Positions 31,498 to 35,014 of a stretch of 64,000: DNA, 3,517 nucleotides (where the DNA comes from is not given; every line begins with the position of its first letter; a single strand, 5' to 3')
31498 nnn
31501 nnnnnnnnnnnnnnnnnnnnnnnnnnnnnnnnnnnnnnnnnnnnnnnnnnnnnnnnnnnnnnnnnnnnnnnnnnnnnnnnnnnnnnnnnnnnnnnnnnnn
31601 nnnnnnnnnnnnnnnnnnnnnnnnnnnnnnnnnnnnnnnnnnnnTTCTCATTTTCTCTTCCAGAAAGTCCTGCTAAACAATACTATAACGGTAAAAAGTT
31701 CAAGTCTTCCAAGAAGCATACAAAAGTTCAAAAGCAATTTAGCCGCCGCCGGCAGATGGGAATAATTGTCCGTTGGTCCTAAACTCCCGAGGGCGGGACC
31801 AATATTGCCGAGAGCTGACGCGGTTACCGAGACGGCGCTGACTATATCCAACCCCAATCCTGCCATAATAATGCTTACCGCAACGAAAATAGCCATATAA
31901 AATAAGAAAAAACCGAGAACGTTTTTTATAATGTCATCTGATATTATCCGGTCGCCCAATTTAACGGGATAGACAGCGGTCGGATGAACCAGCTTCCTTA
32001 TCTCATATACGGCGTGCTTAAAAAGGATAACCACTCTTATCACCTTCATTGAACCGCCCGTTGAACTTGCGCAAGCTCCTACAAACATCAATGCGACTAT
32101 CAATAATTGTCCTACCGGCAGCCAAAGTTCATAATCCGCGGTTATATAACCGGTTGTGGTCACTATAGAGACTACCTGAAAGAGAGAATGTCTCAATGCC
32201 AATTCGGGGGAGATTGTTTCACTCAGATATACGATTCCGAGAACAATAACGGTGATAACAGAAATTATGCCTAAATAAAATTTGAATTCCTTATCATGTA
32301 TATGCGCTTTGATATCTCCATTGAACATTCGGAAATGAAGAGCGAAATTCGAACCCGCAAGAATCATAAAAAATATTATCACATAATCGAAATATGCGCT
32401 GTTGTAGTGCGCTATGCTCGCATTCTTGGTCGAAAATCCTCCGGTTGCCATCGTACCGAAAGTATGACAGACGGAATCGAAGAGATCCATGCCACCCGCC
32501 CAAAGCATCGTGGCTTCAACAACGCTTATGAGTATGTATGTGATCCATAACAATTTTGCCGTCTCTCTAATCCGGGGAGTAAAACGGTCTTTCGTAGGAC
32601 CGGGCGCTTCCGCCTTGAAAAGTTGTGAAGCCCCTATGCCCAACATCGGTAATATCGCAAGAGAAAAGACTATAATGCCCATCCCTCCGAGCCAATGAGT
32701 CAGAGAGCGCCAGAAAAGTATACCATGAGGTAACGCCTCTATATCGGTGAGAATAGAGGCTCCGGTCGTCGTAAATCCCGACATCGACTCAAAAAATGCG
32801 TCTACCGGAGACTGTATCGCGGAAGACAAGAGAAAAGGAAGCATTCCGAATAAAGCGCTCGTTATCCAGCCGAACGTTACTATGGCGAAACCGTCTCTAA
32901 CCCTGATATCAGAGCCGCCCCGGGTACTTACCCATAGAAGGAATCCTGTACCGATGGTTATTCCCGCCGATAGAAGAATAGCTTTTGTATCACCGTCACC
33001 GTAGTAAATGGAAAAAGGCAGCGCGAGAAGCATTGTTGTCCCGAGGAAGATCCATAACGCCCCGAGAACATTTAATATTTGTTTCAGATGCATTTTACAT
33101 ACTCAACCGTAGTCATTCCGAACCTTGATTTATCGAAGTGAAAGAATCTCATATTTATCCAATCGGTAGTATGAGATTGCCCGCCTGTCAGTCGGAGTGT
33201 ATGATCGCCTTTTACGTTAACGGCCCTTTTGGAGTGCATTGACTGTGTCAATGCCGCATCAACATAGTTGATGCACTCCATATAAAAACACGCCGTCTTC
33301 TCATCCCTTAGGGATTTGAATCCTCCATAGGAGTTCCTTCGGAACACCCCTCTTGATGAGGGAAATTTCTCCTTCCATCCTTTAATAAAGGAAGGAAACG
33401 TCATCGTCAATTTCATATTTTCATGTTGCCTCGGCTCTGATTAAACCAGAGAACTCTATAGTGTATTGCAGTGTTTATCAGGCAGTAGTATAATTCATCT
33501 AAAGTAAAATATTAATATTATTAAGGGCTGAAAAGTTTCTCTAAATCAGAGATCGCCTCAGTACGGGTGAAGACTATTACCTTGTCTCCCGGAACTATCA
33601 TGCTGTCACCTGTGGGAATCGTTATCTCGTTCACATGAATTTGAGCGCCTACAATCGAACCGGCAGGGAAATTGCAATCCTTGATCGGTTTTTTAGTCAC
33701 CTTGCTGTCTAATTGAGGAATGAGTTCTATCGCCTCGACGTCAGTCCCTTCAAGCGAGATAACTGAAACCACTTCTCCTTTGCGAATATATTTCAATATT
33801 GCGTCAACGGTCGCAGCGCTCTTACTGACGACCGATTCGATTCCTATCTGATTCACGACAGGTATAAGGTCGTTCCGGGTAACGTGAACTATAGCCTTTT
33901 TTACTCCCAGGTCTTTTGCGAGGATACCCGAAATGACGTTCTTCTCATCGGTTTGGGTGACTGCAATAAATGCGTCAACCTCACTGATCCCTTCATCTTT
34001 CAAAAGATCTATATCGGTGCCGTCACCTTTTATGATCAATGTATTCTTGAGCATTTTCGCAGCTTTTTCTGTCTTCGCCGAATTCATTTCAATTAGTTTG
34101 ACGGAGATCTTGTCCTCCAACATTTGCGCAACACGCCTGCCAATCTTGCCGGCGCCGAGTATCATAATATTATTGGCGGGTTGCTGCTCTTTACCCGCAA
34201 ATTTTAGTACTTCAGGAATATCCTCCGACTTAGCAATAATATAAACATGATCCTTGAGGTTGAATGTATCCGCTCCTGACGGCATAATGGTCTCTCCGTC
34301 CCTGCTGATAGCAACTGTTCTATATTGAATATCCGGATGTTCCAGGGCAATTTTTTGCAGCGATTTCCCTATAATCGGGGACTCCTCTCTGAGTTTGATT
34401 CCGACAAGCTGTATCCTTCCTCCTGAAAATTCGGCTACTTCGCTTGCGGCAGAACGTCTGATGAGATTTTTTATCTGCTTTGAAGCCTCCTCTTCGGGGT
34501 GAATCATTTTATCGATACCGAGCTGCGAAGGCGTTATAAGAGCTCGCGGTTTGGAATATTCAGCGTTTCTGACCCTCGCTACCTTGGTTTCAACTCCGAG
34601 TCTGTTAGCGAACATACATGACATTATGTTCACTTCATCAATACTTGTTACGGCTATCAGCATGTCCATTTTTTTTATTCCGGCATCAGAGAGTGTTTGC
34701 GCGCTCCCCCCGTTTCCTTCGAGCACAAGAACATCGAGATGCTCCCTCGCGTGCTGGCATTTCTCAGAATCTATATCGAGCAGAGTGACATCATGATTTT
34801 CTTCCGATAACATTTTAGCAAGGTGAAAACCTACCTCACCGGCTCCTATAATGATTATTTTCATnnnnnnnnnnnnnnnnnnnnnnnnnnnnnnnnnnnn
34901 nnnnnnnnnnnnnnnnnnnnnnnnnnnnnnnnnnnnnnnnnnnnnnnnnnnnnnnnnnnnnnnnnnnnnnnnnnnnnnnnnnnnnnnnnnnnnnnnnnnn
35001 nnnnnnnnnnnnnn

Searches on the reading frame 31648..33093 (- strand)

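Call 12: search_protein_families(library=pfam, proteins=[window:31648-33093:-])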
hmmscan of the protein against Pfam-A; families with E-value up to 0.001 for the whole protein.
window:31648-33093:- (481 aa): 1 family
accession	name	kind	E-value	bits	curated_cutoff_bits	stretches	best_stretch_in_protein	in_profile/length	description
PF02386.22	TrkH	-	9.5e-73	245.8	27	1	45-474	11-491/502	Cation transport protein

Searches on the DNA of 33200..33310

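Call 16: search_rna_families(source=window, start=33200, end=33310, threshold=evalue, max_evalue=10, show_alignments=3)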
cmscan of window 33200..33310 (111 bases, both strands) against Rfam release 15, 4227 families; matches with E-value up to 10: 9.
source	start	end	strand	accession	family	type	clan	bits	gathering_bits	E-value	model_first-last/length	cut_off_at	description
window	33226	33284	+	RF03897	mir-4077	Gene; miRNA;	-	15.5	83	2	1-56/56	no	mir-4077 microRNA precursor family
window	33229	33281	+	RF03320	mir-1743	Gene; miRNA;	-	14.2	100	2.5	1-79/79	no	mir-1743 microRNA precursor family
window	33227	33283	+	RF03990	mir-4888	Gene; miRNA;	-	14.2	90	3.6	1-73/73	no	mir-4888 microRNA precursor family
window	33232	33278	+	RF00969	mir-556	Gene; miRNA;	-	14.1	84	3.3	1-88/88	no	mir-556 microRNA precursor family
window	33268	33307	+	RF02066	STnc320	Gene; sRNA;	-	12.2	50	4.4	1-55/55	no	Salmonella enterica sRNA STnc320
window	33219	33295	-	RF03720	MIR4228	Gene; miRNA;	-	11.5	180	3.6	1-152/152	no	MIR4228 microRNA precursor family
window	33233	33282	+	RF00684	mir-122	Gene; miRNA;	-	11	70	7.8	12-66/73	no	mir-122 microRNA precursor family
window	33200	33276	-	RF01432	snoR143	Gene; snRNA; snoRNA; HACA-box;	-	10.9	50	7.8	1-97/169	3'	small nucleolar RNA snoR143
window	33282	33310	-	RF00371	sroE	Gene; sRNA;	-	9.9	51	8.4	64-92/92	5'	sroE RNA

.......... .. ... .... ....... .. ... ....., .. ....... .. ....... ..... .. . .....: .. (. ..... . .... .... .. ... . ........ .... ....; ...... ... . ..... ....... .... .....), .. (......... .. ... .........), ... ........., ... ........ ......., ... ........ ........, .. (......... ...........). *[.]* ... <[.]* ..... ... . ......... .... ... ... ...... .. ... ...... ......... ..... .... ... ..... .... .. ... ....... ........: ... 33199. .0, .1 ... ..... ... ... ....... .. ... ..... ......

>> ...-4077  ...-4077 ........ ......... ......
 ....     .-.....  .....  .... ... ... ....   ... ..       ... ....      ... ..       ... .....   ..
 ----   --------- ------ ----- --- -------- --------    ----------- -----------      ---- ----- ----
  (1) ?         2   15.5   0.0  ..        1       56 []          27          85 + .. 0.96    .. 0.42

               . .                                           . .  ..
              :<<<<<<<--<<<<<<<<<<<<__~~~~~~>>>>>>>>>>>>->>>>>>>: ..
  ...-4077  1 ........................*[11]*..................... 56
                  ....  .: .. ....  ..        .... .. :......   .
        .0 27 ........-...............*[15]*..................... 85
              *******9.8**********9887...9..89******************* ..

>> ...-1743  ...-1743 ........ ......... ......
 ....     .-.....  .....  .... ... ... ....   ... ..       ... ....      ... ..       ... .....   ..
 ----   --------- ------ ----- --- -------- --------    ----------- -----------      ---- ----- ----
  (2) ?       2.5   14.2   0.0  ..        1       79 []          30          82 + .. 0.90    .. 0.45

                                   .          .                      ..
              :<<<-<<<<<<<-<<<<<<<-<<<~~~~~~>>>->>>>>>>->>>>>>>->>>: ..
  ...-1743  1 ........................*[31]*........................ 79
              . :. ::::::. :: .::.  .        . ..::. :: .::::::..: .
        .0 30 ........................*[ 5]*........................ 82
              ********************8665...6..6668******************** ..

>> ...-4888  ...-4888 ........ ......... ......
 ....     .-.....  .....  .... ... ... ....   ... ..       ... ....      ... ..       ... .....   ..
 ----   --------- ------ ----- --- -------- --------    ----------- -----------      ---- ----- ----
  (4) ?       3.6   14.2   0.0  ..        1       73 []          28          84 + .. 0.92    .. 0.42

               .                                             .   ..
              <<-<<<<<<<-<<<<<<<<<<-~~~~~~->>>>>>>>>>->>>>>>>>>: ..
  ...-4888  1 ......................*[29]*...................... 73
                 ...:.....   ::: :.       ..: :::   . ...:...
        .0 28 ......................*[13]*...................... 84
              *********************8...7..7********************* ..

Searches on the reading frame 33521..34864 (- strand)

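Call 12: search_protein_families(library=pfam, proteins=[window:33521-34864:-])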
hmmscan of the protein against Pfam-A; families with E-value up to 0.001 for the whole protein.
window:33521-34864:- (447 aa): 20 families
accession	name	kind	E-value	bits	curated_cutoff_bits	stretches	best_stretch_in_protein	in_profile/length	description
PF02254.24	TrkA_N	-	3.4e-48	163.2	23.8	2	3-123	1-116/116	TrkA-N domain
PF02080.26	TrkA_C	-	2.7e-22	78.9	27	2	154-223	2-70/71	TrkA-C domain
PF03435.24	Sacchrp_dh_NADP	-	8.3e-09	36.3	25.1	0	3-46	1-49/129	Saccharopine dehydrogenase NADP binding domain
PF02737.24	3HCDH_N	-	1.5e-08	35.2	22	1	2-45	1-44/180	3-hydroxyacyl-CoA dehydrogenase, NAD binding domain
PF02558.23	ApbA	-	1.4e-07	31.7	22.2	1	3-42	1-39/150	Ketopantoate reductase PanE/ApbA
PF13241.12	NAD_binding_7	-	2.5e-07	31.7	22.1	0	2-81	9-77/104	Putative NAD(P)-binding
PF01488.26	Shikimate_DH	-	3.6e-07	30.8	24.3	0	230-307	12-87/138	Shikimate / quinate 5-dehydrogenase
PF01210.29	NAD_Gly3P_dh_N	-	3.8e-07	30.6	23.1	0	2-39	1-38/158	NAD-dependent glycerol-3-phosphate dehydrogenase N-terminus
PF03721.20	UDPG_MGDP_dh_N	-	8.9e-07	29.1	27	1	1-40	1-40/187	UDP-glucose/GDP-mannose dehydrogenase family, NAD binding domain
PF13460.12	NAD_binding_10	-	4e-06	27.2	27.2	0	8-135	3-121/184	NAD(P)H-binding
PF03807.23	F420_oxidored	-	5.9e-06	27.2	21.6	0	2-49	1-50/94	NADP oxidoreductase coenzyme F420-dependent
PF07992.20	Pyr_redox_2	-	7.3e-06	26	26.1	1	1-276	1-189/291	Pyridine nucleotide-disulphide oxidoreductase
PF00070.33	Pyr_redox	-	9.3e-06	26.5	22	0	2-33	1-32/82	Pyridine nucleotide-disulphide oxidoreductase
PF02826.25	2-Hacid_dh_C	-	2e-05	24.5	25.1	0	231-268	37-73/178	D-isomer specific 2-hydroxyacid dehydrogenase, NAD binding domain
PF06690.17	HcgC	-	2.3e-05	24.5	31.4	0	2-35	45-77/248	FeGP cofactor biosynthesis protein, methyltransferase HcgC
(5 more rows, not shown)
